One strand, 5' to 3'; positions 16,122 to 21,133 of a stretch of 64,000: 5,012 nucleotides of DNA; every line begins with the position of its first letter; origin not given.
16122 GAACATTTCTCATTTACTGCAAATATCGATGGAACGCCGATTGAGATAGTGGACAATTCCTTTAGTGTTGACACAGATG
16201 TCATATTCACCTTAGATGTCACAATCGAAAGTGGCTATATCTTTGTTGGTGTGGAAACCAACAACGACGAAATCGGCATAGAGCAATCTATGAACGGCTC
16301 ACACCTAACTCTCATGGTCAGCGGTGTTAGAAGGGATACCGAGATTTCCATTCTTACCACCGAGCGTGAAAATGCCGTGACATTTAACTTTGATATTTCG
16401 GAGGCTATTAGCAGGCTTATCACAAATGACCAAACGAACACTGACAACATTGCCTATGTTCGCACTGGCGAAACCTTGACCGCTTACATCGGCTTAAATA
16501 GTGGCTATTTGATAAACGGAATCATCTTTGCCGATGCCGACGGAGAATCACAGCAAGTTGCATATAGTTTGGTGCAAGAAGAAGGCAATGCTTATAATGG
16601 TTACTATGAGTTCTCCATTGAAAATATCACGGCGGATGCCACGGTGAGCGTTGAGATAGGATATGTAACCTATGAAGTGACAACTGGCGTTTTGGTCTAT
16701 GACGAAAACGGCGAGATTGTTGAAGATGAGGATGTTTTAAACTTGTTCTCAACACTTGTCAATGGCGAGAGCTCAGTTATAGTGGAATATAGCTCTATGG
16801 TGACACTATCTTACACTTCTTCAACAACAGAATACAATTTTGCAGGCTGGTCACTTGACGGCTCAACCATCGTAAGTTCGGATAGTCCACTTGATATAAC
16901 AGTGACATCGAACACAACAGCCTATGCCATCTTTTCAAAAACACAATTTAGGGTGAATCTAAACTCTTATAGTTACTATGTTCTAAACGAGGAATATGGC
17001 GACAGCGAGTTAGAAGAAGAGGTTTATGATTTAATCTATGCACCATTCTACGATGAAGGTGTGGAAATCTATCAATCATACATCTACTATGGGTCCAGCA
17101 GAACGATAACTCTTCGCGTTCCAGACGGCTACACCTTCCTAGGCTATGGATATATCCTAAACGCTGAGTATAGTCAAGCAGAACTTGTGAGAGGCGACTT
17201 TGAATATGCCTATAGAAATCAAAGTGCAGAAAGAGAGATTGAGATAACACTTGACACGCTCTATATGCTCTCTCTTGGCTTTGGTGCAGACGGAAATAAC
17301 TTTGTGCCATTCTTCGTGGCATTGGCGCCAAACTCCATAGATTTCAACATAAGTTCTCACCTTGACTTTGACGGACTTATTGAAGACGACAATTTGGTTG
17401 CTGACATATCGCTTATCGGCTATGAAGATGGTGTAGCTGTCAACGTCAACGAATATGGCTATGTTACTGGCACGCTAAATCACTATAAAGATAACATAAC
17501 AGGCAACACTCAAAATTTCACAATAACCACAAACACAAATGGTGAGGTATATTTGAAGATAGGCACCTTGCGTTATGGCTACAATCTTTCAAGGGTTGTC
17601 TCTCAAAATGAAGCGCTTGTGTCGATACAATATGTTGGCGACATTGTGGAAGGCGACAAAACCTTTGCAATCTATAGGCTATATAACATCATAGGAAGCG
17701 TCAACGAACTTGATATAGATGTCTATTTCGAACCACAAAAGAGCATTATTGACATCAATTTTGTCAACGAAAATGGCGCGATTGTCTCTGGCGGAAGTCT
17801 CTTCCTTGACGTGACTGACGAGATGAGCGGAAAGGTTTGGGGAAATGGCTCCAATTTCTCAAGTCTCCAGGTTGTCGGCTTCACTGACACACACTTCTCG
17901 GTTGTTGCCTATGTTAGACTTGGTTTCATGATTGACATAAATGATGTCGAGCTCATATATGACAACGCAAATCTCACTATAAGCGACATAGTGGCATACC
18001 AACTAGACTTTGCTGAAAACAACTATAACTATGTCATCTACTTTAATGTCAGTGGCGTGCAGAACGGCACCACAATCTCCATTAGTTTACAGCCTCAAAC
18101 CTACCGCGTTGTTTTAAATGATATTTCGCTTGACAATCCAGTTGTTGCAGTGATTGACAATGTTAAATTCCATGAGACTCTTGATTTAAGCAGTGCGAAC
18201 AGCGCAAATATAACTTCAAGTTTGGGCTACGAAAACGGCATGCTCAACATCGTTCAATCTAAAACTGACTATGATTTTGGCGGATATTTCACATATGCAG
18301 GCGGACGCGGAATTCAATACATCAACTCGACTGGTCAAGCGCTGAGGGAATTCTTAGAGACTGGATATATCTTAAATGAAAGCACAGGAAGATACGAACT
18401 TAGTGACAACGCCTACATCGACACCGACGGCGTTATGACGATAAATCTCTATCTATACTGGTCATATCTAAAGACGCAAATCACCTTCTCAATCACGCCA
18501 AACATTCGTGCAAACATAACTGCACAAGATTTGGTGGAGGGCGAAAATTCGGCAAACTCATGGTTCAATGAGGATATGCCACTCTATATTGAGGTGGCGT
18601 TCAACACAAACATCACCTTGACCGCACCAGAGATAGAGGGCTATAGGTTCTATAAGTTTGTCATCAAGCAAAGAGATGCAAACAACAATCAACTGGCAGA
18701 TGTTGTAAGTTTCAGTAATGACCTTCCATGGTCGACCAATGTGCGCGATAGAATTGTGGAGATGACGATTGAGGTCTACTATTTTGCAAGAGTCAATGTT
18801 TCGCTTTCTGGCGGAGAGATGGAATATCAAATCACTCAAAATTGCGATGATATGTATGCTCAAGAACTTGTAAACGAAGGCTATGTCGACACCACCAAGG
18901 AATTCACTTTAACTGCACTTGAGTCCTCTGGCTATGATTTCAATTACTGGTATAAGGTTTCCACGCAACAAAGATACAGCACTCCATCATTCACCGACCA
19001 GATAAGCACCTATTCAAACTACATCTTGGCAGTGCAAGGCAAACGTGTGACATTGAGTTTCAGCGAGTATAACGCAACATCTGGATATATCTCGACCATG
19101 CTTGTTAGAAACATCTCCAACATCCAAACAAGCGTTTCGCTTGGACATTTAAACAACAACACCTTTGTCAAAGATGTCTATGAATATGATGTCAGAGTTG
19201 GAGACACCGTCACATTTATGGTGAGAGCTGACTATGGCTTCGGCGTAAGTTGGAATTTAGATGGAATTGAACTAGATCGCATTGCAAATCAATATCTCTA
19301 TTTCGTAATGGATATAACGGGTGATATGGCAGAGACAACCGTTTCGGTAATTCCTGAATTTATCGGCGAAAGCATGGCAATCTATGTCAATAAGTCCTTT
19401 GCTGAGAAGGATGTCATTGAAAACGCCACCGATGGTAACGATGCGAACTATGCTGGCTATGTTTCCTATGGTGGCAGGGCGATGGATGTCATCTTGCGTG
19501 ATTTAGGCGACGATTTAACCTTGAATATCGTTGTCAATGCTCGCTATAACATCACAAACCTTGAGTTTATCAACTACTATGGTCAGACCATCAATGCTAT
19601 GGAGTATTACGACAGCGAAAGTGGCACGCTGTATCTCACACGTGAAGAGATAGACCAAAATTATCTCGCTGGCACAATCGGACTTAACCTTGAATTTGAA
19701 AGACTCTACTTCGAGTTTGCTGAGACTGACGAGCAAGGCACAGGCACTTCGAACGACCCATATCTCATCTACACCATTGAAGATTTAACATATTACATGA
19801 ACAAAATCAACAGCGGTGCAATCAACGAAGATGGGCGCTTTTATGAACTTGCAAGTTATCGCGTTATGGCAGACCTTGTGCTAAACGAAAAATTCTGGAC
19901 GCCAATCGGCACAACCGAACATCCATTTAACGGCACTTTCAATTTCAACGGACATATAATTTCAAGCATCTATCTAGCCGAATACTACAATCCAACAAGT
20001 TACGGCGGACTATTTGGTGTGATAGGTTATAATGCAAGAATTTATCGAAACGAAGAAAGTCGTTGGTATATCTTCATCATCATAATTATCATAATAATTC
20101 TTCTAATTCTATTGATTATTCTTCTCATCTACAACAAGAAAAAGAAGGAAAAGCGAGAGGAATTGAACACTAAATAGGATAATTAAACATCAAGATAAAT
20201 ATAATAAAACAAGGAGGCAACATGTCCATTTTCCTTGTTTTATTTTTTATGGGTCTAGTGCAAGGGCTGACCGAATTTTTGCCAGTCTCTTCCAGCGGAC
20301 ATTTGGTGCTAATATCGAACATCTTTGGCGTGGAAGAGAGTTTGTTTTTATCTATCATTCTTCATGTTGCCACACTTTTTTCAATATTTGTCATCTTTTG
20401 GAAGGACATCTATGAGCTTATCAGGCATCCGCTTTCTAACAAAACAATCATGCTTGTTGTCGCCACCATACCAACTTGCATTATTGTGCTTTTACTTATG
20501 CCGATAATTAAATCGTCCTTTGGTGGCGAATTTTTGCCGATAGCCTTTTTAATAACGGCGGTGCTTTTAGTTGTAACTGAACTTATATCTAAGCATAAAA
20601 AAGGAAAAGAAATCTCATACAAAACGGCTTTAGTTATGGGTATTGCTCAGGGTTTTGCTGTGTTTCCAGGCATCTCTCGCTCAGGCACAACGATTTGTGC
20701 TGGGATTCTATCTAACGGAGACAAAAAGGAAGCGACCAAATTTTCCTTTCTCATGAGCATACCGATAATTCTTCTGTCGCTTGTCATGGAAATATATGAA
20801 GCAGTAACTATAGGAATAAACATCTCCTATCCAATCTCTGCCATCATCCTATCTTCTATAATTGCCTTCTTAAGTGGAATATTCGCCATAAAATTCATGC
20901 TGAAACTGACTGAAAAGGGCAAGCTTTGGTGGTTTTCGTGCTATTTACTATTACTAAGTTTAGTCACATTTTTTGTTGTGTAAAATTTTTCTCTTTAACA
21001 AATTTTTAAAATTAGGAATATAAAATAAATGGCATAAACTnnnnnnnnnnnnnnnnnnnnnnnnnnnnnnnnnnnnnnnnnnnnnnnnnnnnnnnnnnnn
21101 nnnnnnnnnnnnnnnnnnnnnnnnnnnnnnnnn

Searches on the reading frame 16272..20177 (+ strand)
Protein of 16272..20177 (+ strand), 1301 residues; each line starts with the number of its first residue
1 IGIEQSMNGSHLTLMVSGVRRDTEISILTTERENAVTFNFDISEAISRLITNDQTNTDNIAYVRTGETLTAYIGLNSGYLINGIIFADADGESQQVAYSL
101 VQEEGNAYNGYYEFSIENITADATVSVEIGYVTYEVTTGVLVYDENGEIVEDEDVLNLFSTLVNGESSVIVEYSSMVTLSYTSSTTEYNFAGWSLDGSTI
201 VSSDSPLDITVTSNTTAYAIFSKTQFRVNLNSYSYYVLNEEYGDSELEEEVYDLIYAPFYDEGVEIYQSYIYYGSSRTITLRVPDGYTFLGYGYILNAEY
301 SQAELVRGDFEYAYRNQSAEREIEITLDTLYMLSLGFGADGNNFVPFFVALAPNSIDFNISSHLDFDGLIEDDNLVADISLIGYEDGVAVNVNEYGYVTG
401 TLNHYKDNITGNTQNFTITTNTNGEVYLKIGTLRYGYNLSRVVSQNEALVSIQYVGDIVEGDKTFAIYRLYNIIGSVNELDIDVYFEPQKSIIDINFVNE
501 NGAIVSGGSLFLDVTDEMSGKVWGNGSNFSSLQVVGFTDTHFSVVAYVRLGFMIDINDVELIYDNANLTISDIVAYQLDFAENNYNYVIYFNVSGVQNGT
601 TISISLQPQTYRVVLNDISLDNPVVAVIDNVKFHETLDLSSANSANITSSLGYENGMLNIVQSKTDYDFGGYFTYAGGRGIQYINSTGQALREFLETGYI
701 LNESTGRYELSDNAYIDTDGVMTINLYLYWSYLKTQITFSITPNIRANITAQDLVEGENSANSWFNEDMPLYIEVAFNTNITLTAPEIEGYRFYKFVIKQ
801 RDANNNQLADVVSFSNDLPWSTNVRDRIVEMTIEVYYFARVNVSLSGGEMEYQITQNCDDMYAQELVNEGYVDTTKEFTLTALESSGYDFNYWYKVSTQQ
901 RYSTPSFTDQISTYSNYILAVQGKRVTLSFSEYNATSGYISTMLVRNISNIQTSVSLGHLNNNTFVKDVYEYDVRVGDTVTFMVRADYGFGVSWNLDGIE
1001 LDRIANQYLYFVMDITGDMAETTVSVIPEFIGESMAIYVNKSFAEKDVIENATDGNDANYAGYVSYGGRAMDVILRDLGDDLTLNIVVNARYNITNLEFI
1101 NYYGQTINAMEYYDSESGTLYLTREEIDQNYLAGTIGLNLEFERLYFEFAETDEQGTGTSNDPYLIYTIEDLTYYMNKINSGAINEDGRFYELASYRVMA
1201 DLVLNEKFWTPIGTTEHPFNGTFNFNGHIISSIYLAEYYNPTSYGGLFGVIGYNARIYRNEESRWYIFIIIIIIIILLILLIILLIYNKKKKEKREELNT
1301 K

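Call 72: search_protein_families(library=pfam, proteins=[window:16272-20177:+], max_evalue=0.001)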
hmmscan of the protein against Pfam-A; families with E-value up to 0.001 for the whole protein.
window:16272-20177:+ (1301 aa): 2 families
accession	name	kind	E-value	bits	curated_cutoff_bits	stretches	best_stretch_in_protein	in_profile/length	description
PF18998.6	Flg_new_2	-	1.4e-06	28.6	23.6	0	187-224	34-72/73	Divergent InlB B-repeat domain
PF09479.16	Flg_new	-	8.9e-05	23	27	1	165-219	10-64/65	Listeria-Bacteroides repeat domain (List_Bact_rpt)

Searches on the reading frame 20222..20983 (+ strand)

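Call 72: search_protein_families(library=pfam, proteins=[window:20222-20983:+], max_evalue=0.001)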
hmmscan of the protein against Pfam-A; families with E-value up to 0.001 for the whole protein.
window:20222-20983:+ (253 aa): 1 family
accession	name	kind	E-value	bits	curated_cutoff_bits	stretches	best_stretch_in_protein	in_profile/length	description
PF02673.24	BacA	-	2.4e-63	214.7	33.4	1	8-247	2-256/257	Bacitracin resistance protein BacA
